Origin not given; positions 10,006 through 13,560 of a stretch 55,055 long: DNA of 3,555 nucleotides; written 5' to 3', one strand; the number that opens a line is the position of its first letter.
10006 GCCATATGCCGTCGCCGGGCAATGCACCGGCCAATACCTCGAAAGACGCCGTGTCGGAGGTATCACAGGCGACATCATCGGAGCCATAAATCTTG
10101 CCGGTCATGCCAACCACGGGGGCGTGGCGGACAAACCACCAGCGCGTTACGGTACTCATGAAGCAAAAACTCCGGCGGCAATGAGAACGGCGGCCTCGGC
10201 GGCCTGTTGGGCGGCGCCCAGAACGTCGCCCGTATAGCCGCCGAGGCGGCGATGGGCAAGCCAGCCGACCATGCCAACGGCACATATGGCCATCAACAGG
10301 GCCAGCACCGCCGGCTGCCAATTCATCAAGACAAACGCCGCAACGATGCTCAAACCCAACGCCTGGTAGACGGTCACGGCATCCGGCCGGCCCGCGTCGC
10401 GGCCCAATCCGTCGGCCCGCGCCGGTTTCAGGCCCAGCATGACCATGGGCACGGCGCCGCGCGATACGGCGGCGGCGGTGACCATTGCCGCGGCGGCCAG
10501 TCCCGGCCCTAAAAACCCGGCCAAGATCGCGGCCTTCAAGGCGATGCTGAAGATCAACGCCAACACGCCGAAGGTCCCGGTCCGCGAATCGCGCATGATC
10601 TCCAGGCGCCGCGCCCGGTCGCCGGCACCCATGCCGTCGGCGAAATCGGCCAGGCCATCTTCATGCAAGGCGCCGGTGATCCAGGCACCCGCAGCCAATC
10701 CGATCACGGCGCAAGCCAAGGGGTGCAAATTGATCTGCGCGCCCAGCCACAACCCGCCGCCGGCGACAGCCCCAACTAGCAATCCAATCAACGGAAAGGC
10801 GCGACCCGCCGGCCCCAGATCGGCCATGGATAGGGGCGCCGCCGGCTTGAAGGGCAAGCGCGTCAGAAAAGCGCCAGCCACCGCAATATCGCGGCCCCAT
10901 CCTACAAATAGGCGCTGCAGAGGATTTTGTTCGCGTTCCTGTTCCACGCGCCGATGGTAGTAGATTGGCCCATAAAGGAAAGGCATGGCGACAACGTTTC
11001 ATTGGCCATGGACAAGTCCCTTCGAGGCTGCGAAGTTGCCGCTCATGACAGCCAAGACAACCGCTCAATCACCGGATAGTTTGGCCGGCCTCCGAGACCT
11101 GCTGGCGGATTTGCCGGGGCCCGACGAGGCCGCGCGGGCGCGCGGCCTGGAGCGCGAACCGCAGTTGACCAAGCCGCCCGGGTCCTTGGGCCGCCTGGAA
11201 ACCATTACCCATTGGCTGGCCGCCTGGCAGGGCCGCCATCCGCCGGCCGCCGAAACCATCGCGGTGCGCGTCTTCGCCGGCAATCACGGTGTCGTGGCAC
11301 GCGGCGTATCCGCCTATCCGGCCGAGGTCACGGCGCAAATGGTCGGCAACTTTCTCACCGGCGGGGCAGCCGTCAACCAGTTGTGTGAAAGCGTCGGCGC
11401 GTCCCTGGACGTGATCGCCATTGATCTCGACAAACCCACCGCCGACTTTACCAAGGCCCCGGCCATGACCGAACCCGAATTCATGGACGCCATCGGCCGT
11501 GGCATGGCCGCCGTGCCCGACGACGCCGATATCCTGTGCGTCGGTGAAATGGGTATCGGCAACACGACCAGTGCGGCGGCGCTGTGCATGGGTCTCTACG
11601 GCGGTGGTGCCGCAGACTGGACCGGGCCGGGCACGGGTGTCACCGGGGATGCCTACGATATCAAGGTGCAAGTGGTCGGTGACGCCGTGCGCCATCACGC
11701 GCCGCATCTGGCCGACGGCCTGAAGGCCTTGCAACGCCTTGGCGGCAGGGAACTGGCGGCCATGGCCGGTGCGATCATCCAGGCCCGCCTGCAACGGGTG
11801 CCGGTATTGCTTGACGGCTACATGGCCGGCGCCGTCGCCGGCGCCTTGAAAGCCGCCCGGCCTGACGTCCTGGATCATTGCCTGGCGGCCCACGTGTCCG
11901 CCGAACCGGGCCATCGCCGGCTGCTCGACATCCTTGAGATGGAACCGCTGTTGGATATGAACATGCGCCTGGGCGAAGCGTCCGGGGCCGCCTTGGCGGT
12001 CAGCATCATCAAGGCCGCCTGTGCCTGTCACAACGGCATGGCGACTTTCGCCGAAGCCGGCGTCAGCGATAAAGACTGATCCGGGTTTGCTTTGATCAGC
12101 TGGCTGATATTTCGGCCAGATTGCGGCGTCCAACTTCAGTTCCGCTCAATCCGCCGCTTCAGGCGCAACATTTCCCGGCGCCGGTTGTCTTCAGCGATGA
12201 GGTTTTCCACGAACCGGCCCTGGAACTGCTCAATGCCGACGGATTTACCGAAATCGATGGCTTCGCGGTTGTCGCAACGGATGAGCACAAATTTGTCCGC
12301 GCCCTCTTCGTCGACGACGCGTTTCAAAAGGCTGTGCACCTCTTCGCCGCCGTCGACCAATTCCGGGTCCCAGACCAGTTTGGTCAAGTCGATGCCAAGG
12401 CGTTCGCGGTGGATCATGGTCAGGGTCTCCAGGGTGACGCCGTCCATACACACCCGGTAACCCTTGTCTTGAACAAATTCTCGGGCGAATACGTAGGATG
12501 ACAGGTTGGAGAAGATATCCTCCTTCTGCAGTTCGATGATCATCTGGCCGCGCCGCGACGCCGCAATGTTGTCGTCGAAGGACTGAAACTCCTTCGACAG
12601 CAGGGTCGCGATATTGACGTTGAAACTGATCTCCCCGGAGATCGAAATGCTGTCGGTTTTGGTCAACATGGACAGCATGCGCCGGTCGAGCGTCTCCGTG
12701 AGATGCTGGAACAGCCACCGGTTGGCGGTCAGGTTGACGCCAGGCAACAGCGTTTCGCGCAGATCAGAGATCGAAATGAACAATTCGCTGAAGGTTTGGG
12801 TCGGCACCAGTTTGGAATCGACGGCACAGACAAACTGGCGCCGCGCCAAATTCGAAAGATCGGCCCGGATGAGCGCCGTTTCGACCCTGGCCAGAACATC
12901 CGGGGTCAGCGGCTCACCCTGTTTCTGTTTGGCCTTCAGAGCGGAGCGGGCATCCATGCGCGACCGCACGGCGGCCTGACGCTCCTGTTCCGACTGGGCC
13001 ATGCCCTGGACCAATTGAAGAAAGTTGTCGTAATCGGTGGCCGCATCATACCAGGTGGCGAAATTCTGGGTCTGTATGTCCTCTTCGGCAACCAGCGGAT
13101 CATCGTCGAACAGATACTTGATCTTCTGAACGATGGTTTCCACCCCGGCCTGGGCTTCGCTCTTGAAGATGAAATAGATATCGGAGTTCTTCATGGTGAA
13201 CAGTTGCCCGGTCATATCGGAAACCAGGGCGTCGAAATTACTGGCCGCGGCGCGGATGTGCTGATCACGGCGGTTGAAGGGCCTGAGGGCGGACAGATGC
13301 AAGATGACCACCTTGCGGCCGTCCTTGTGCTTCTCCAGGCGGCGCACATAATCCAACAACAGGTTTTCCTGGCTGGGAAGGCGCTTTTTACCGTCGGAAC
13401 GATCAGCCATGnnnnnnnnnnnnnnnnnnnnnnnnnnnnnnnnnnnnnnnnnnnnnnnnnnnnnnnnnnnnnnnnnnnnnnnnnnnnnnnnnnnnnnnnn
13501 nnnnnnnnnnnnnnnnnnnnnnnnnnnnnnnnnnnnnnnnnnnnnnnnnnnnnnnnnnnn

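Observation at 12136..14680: Tandem, translationally coupled paralogues that look like sensor-less, doubly degenerate GGDEF-EAL proteins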

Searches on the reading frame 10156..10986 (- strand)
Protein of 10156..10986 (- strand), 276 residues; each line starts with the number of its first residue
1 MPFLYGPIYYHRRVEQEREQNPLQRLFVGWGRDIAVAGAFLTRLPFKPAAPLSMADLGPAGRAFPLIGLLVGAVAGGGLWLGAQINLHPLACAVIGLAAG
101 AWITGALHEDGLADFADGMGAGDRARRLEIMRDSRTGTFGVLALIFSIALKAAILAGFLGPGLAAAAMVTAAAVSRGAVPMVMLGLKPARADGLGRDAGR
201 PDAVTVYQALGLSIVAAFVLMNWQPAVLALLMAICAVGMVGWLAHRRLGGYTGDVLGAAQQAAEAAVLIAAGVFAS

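Call 16: search_protein_families(library=pfam, proteins=[window:10156-10986:-], max_evalue=0.001)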
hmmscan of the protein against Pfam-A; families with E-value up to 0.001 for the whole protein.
window:10156-10986:- (276 aa): 1 family
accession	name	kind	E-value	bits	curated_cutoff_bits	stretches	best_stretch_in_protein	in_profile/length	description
PF02654.20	CobS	-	4e-47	161.5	23.2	1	39-269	3-207/207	Cobalamin-5-phosphate synthase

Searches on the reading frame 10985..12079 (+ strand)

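Call 16: search_protein_families(library=pfam, proteins=[window:10985-12079:+], max_evalue=0.001)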
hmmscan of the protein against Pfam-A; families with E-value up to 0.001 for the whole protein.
window:10985-12079:+ (364 aa): 1 family
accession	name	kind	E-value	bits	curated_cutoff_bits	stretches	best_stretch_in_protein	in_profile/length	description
PF02277.22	DBI_PRT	-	1.6e-110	369.9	22.6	1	44-360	2-329/329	Phosphoribosyltransferase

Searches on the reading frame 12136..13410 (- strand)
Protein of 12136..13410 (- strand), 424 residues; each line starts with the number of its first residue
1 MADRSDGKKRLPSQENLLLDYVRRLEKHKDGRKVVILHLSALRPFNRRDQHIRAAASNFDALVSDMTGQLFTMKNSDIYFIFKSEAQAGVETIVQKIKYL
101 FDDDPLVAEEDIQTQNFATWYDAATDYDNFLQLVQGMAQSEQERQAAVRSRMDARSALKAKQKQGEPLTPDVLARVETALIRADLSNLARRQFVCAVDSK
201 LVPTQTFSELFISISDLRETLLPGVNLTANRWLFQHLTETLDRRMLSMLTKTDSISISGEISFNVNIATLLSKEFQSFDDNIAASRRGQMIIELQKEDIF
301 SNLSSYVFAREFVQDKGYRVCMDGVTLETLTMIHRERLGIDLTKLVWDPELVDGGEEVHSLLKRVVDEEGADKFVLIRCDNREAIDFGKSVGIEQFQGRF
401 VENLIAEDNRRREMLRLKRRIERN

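Call 3: search_protein_families(library=pfam, proteins=[window:12136-13410:-], max_evalue=10)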
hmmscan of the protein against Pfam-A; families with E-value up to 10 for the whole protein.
window:12136-13410:- (424 aa): 1 family
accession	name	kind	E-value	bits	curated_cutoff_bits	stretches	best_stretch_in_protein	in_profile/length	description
PF00563.25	EAL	-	0.0062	16.4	31.3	1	236-345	62-174/236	EAL domain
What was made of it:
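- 12196..12846 (-): B residues ~189-405: EAL-like domain with the same kept and lost positions as A (E209, N264, E293, D323-G324, K344, R378, D380, Q397). Pfam EAL E 0.006 (call 3).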

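Call 4: search_protein_families(library=ncbifam, proteins=[window:12136-13410:-], max_evalue=10)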
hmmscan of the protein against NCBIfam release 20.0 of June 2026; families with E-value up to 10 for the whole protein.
window:12136-13410:- (424 aa): 2 families
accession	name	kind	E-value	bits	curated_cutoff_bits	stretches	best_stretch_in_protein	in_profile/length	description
NF008281.1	PRK11059.1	equivalog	0.00046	18.6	663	1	207-345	426-567/633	RNase E specificity factor CsrD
NF000460.1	fusD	exception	0.11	12.4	450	1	42-127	45-135/213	FusD family fusidic acid resistance EF-G-binding protein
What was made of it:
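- The only NCBIfam hits are weak ones to CsrD (E 4.6e-4 for B, call 4).
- Tried and rejected: Only weak CsrD-model hits, far below cut-off (call 4).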

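Call 55: search_dna_similar(query=window:12136-13410:-, collection=plasmids, mode=protein, max_evalue=0.00001, max_rows=20)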
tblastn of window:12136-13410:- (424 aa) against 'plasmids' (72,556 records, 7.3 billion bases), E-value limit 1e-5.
Records with a match: 9; places in all: 9; records where one place covers at least 80% of the query: 7.
Best place of each record, by identity: <60% 9.
By first word of the organism name: Azospirillum 9.
By predicted mobility (MOB-suite, as given by PLSDB): non-mobilizable 7; mobilizable 2.
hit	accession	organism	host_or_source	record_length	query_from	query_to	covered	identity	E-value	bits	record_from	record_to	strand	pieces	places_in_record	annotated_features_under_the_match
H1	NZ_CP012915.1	Azospirillum brasilense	Digitaria eriantha,microbe,root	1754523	18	405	92%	25.9%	1e-37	153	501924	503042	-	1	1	none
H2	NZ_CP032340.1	Azospirillum brasilense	soil sample,Agricultural field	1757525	18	405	92%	25.9%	1e-37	153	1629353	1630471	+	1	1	none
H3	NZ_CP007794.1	Azospirillum argentinense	Triticum aestivum L.,Root,wheat ...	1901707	18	405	92%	25.9%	1e-37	153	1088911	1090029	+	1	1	record has no annotation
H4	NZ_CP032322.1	Azospirillum argentinense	soil sample,Agricultural field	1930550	18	405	92%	25.9%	1e-37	153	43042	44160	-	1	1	record has no annotation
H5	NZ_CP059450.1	Azospirillum brasilense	Prokaryotes,soil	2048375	18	405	92%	25.9%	1e-37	153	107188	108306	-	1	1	none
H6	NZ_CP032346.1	Azospirillum brasilense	soil sample,Agricultural field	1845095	18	405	92%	25.9%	2e-37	152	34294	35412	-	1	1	record has no annotation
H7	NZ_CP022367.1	Azospirillum sp. TSH58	single cell,paddy soils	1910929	18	405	92%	25.9%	2e-37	152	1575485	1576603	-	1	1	record has no annotation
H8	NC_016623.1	Azospirillum lipoferum 4B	-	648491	153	399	58%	26.7%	2e-11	74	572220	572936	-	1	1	hypothetical protein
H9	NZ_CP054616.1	Azospirillum oryzae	cell culture,soil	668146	173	399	54%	28.5%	9e-13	78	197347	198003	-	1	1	hypothetical protein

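Call 56: get_annotated_region(hit=H1, flank=6000)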
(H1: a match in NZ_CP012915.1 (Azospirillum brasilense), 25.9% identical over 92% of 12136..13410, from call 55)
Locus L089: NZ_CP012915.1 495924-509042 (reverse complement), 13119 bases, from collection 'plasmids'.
description: Azospirillum brasilense strain Sp 7 plasmid ABSP7_p1, complete sequence
organism: Azospirillum brasilense (NCBI taxid 192)
taxonomy: Bacteria; Pseudomonadota; Alphaproteobacteria; Rhodospirillales; Azospirillaceae; Azospirillum; Azospirillum brasilense
host: -; source: Digitaria eriantha,microbe,root; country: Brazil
typing (MOB-suite, as given by PLSDB): non-mobilizable; replicon rep_cluster_622
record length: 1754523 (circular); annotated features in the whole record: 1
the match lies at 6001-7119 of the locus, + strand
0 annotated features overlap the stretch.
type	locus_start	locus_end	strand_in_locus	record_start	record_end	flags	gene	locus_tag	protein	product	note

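Call 59: search_protein_families(library=pfam, proteins=[L089:2514-4442:+, L089:2454-4343:-, L089:4282-5616:+, L089:5881-7170:+, L089:7243-8613:-, L089:7584-8792:+, L089:8683-11076:+, L089:8785-10932:-, L089:11665-12732:-], max_evalue=0.00001)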
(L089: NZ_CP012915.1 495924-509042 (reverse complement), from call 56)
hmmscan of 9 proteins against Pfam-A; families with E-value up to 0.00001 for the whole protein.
L089:2514-4442:+ (642 aa): 0 families

L089:2454-4343:- (629 aa): 3 families
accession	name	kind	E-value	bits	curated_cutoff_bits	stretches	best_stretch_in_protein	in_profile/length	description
PF00152.25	tRNA-synt_2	-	9e-109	363.7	25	1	142-587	2-307/308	tRNA synthetases class II (D, K and N)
PF02938.19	GAD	-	2.2e-17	63.5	23.4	1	342-430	1-90/95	GAD domain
PF01336.31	tRNA_anti-codon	-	9.3e-16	58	27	1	41-121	1-72/75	OB-fold nucleic acid binding domain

L089:4282-5616:+ (444 aa): 2 families
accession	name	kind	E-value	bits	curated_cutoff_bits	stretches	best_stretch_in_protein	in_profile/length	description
PF01612.26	DNA_pol_A_exo1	-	3.2e-38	131.7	23.6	1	59-225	3-172/173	3'-5' exonuclease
PF00570.28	HRDC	-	1.5e-19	70.1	23.8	1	269-335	3-68/68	HRDC domain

L089:5881-7170:+ (429 aa): 0 families

L089:7243-8613:- (456 aa): 0 families

L089:7584-8792:+ (402 aa): 0 families

L089:8683-11076:+ (797 aa): 0 families

L089:8785-10932:- (715 aa): 5 families
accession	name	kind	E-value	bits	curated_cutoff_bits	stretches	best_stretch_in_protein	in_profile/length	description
PF17941.7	PP_kinase_C_1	-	2.8e-76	255.2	25.7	1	337-501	2-166/167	Polyphosphate kinase C-terminal domain 1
PF13090.12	PP_kinase_C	-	1.3e-63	214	25.8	1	509-676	2-163/172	Polyphosphate kinase C-terminal domain 2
PF02503.22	PP_kinase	-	2.3e-55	187.6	31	1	134-308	2-182/183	Polyphosphate kinase middle domain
PF13089.11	PP_kinase_N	-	4.8e-40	136.6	23.8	1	20-124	1-106/107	Polyphosphate kinase N-terminal domain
PF13091.12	PLDc_2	-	4.3e-11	43.2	27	0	537-649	11-126/132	PLD-like domain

L089:11665-12732:- (355 aa): 0 families
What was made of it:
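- The Azospirillum homologue sits between rnd and ppk instead (call 59).
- Tried and rejected: The genes are divergent or convergent to A-B, and the Azospirillum copy sits in a different context (call 59).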

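Call 60: find_homologous_proteins(query=L089:5881-7170:+, max_evalue=0.00001)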
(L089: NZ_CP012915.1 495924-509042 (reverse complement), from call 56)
Query L089:5881-7170:+ (429 aa): 265 proteins with E <= 0.00001 among 4683 candidates; the best 120 are listed.
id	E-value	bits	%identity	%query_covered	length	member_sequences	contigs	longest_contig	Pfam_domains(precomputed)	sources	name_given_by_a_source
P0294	3.7e-281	950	100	100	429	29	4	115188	-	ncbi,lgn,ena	-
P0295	1.9e-279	944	99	100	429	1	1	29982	-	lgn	-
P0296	8.7e-279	942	99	100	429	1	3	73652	-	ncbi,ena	-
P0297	9.8e-278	938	98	100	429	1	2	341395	-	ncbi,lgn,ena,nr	ncbi:hypothetical protein [Roseomonas genomospecies 6]|nr:hypothetical protein [Roseomonas genomospe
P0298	3.1e-277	937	98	100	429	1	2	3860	-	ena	-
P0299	7.5e-271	916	98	98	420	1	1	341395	-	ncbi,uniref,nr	ncbi:hypothetical protein DS843_07015 [Roseomonas genomospecies 6]|uniref:EAL domain-containing prot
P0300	2.4e-269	911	94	100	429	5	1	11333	-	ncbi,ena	-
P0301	1.3e-268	908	95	100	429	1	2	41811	-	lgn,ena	-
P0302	3.4e-268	907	94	100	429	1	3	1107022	-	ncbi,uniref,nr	ncbi:hypothetical protein [Azospirillum rugosum]|uniref:EAL domain-containing protein (Putative c-di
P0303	7.8e-268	906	94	100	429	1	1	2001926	-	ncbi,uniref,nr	ncbi:EAL domain-containing protein [Azospirillum canadense]|uniref:hypothetical protein n=1 Tax=Azos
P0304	9.1e-268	906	94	100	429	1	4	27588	-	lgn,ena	-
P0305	4.3e-267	903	95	100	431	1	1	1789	-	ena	-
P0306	9.6e-262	886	95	98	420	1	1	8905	-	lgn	-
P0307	2.0e-261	885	95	98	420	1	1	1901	-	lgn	-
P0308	2.4e-261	884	94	98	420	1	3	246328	-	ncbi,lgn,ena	-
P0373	1.9e-208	710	74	99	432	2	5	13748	PF00563.26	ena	-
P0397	4.2e-183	627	68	97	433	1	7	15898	PF00563.26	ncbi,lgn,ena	-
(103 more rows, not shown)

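Call 86: search_protein_families(library=padloc, proteins=[window:12136-13410:-], max_evalue=0.01)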
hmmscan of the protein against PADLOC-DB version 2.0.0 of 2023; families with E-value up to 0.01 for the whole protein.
window:12136-13410:- (424 aa): 0 families
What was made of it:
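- Tried and rejected: Nothing for A, B or the neighbouring phosphoesterase (call 86).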

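Call 87: search_solved_structures(query=window:12136-13410:-, max_evalue=10, show_alignments=1)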
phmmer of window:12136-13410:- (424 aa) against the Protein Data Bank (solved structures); distinct sequences matched with E-value up to 10: 1.
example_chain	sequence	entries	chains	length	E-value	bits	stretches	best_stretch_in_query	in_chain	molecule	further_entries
3v48_A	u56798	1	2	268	0.025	16.9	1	146-224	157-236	Putative aminoacrylate hydrolase RutD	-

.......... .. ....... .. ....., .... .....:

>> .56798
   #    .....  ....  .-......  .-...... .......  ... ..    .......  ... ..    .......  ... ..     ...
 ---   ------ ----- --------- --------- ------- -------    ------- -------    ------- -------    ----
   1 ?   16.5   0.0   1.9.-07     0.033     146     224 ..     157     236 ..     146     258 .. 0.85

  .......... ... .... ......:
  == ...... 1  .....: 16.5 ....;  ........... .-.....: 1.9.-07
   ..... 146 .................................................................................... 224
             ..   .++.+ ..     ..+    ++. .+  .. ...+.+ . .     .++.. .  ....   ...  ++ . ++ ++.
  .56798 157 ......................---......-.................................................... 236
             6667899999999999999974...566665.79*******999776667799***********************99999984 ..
